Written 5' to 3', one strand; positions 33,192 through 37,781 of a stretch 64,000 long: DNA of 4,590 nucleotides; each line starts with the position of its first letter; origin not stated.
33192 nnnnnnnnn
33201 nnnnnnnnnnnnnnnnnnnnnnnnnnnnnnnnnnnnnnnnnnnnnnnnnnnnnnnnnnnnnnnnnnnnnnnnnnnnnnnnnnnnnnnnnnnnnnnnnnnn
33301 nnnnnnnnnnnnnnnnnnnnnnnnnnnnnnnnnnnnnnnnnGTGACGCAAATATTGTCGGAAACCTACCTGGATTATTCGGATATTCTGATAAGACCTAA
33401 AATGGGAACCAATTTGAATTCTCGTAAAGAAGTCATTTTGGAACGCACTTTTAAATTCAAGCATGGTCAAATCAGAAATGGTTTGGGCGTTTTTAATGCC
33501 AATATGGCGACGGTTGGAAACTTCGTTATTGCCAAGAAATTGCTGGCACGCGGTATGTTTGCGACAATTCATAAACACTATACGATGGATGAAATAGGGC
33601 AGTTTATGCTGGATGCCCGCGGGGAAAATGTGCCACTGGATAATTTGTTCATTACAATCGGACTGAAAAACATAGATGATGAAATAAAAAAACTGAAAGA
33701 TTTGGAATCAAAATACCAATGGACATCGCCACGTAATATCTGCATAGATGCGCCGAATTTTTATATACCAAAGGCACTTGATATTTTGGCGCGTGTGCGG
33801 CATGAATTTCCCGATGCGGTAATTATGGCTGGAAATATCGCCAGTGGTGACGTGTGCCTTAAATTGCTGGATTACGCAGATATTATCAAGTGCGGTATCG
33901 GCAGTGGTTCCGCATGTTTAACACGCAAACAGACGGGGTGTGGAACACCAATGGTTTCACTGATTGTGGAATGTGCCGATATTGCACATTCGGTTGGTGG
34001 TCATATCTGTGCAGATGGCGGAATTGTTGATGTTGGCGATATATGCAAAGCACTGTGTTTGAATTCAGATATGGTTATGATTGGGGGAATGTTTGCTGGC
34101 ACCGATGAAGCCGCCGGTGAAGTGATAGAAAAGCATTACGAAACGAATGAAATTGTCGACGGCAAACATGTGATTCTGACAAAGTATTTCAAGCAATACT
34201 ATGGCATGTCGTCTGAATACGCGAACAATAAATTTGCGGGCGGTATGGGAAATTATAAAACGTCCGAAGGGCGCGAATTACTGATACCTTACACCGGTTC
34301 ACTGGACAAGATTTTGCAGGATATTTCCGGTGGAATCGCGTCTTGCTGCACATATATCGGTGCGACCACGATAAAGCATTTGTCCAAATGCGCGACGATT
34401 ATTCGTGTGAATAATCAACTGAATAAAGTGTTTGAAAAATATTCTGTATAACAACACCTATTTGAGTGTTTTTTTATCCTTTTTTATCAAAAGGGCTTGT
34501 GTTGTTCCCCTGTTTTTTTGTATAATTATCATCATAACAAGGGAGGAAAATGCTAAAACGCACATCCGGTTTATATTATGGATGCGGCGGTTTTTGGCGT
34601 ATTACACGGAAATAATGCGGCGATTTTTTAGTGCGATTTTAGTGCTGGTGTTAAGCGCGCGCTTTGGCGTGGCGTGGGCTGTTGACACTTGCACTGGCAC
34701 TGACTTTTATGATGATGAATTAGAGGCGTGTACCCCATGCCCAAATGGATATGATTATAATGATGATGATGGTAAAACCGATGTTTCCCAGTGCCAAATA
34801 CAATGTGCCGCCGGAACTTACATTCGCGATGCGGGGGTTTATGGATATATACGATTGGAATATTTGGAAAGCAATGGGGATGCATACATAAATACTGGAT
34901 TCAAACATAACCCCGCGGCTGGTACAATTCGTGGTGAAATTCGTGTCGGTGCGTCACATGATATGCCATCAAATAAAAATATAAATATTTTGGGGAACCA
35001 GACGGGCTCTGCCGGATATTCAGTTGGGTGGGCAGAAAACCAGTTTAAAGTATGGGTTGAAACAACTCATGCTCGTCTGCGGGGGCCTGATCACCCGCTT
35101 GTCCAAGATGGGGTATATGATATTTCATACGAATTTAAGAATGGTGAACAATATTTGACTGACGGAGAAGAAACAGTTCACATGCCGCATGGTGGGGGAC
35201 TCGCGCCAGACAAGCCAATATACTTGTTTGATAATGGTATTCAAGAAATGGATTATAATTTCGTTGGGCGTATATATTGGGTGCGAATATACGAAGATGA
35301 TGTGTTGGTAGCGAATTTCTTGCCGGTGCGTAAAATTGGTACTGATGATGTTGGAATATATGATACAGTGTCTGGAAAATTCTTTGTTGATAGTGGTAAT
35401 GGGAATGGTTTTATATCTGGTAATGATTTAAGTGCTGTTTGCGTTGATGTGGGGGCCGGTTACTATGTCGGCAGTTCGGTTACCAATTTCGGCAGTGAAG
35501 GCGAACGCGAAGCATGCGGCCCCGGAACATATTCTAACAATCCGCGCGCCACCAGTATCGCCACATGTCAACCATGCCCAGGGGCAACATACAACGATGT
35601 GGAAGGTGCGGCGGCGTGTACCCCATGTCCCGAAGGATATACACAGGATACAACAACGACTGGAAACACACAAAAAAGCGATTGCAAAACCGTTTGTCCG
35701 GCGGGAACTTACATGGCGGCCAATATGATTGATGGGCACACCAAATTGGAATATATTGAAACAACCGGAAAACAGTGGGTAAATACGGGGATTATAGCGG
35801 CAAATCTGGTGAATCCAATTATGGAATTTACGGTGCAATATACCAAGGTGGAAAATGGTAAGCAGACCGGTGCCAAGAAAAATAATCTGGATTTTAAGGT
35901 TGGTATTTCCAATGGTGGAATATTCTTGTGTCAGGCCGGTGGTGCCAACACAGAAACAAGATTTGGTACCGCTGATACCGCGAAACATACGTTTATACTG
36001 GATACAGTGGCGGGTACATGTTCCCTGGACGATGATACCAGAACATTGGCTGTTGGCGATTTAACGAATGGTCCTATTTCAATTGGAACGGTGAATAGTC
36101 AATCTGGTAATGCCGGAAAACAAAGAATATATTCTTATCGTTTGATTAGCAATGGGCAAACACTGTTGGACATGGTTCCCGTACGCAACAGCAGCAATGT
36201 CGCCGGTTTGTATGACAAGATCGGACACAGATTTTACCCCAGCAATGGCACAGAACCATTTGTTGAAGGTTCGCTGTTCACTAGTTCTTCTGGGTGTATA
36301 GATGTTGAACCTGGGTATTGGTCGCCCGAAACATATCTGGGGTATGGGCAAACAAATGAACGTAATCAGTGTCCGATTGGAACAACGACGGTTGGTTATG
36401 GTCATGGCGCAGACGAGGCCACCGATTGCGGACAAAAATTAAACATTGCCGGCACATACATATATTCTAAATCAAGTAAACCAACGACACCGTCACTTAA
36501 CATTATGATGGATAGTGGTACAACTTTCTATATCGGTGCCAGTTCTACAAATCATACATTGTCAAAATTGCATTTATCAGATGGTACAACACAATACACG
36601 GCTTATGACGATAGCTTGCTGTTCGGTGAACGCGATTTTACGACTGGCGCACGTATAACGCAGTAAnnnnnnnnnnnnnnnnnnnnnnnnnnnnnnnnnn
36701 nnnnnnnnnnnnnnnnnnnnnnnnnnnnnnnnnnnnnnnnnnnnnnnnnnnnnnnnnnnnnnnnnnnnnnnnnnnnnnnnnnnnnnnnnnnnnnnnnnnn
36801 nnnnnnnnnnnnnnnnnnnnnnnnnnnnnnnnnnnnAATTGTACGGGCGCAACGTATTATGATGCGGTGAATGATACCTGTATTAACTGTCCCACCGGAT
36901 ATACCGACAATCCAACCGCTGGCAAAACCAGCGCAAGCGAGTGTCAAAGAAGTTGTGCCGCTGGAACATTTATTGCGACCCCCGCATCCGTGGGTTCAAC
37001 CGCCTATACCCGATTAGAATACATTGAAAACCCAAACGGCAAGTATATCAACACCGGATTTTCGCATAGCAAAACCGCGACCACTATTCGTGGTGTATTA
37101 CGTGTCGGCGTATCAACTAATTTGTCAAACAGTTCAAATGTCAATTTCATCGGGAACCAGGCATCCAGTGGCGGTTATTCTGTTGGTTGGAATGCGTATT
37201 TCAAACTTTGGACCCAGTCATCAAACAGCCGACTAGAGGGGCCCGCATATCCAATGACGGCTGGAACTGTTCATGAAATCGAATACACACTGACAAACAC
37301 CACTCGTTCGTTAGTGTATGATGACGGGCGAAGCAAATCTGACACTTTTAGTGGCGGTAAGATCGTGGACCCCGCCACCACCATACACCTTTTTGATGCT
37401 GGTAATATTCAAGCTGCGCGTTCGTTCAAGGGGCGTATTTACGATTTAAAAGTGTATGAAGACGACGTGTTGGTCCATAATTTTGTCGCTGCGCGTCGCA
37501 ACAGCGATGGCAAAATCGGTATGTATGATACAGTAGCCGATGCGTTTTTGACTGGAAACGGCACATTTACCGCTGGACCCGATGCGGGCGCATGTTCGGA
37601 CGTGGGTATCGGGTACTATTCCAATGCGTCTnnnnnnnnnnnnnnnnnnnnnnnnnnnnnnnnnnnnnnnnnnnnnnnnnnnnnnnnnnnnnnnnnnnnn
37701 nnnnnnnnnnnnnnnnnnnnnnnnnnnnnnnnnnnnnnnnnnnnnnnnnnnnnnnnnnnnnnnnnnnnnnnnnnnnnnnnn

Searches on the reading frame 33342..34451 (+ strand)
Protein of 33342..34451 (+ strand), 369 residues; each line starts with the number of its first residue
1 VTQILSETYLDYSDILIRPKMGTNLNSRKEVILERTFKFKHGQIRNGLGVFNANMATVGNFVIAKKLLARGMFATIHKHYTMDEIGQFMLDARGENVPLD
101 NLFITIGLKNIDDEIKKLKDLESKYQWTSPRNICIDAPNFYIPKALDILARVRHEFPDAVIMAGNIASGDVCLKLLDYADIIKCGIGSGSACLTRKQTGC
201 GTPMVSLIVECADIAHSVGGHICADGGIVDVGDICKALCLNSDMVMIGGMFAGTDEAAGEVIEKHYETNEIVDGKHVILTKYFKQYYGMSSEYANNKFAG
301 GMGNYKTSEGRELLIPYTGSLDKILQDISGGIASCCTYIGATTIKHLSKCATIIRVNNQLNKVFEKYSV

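Call 7: search_protein_families(library=ncbifam, proteins=[window:33342-34451:+], max_evalue=0.001)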
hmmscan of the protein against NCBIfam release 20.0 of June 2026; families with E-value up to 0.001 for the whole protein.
window:33342-34451:+ (369 aa): 11 families
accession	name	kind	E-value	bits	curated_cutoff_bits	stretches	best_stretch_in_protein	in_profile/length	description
NF003470.0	PRK05096.1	equivalog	3.8e-105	351.8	397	1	4-366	3-346/347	GMP reductase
TIGR01305.1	GMP_reduct_1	equivalog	3.3e-92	309.2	492.15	1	6-364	4-343/343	GMP reductase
NF003966.0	PRK05458.1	equivalog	1.6e-45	155.8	344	1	8-361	4-323/327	GMP reductase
TIGR01302.1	IMP_dehydrog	equivalog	6.9e-41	140.6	481.5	1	133-347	240-448/450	IMP dehydrogenase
NF005869.0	PRK07807.1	equivalog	3.2e-36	125.4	549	1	136-352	246-460/479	GuaB1 family IMP dehydrogenase-related protein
TIGR01306.1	GMP_reduct_2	equivalog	1.6e-34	119.9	465.65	1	10-358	2-316/321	GMP reductase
NF052358.1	GMPRedGuaB1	equivalog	1.3e-33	116.9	675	1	142-352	252-460/479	GMP reductase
TIGR01303.1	IMP_DH_rel_1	equivalog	3.1e-31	108.8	562.75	1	135-353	243-459/475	GuaB1 family IMP dehydrogenase-related protein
NF005311.0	PRK06843.1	equivalog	8e-29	100.8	779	1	134-357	170-388/404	inosine 5-monophosphate dehydrogenase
NF005493.0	PRK07107.1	equivalog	4.6e-23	81.5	585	1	133-357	258-479/502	IMP dehydrogenase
TIGR01304.1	IMP_DH_rel_2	equivalog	6.6e-09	35.5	342.1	1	159-260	186-295/365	GuaB3 family IMP dehydrogenase-related protein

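Call 8: search_protein_families(library=pfam, proteins=[window:33342-34451:+], max_evalue=0.001)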
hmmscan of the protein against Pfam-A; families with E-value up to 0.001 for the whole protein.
window:33342-34451:+ (369 aa): 2 families
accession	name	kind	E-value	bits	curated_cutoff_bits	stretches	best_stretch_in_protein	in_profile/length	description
PF00478.31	IMPDH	-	7.2e-50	170.4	25.6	1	11-358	3-336/345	IMP dehydrogenase / GMP reductase domain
PF01070.24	FMN_dh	-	0.00099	18.7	24.9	0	212-259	264-313/350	FMN-dependent dehydrogenase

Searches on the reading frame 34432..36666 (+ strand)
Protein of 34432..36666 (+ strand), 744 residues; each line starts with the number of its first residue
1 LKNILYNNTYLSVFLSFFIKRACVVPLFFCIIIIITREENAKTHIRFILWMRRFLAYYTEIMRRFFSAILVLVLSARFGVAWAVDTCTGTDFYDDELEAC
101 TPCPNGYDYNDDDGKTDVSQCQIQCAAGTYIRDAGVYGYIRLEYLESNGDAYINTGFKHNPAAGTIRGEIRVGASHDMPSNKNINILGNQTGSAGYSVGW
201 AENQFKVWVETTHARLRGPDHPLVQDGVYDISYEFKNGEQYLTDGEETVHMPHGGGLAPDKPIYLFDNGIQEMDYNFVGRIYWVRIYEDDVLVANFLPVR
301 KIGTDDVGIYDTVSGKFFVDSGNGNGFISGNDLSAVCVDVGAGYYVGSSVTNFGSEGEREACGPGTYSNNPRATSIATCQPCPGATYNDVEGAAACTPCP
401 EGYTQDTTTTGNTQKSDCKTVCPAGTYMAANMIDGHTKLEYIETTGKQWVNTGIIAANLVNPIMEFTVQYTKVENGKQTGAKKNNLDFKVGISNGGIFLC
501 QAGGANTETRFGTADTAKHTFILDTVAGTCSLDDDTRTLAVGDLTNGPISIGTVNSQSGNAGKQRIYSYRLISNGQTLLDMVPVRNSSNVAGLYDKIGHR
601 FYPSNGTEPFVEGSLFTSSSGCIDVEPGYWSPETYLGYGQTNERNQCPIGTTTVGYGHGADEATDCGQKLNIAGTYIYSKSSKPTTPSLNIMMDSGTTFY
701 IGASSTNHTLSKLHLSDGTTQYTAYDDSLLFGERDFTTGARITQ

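Call 7: search_protein_families(library=ncbifam, proteins=[window:34432-36666:+], max_evalue=0.001)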
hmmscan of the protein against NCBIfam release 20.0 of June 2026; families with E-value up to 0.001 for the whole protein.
window:34432-36666:+ (744 aa): 0 families

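Call 8: search_protein_families(library=pfam, proteins=[window:34432-36666:+], max_evalue=0.001)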
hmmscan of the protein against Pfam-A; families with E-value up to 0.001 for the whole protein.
window:34432-36666:+ (744 aa): 2 families
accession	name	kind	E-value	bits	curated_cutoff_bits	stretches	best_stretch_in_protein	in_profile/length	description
PF07699.19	Ephrin_rec_like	-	4.2e-07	30.1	23.1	1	365-418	1-48/48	Tyrosine-protein kinase ephrin type A/B receptor-like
PF07562.20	NCD3G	-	0.00093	19.5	38.9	0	360-403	8-52/54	Nine Cysteines Domain of family 3 GPCR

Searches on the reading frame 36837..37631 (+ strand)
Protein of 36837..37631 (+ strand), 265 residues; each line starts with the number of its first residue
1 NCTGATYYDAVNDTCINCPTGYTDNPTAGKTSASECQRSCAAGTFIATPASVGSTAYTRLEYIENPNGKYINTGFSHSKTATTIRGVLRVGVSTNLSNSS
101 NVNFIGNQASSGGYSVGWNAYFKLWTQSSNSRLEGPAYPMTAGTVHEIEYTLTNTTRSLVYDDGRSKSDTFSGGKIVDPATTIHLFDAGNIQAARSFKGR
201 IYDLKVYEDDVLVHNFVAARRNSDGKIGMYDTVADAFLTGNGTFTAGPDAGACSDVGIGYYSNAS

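Call 22: search_protein_families(library=pfam, proteins=[window:36837-37631:+], max_evalue=1)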
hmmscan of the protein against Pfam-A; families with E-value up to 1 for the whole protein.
seq(265 aa): 1 family
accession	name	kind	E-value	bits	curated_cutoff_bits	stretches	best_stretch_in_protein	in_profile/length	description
PF07735.22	FBA_2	-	0.00071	20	22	1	96-134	29-63/67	F-box associated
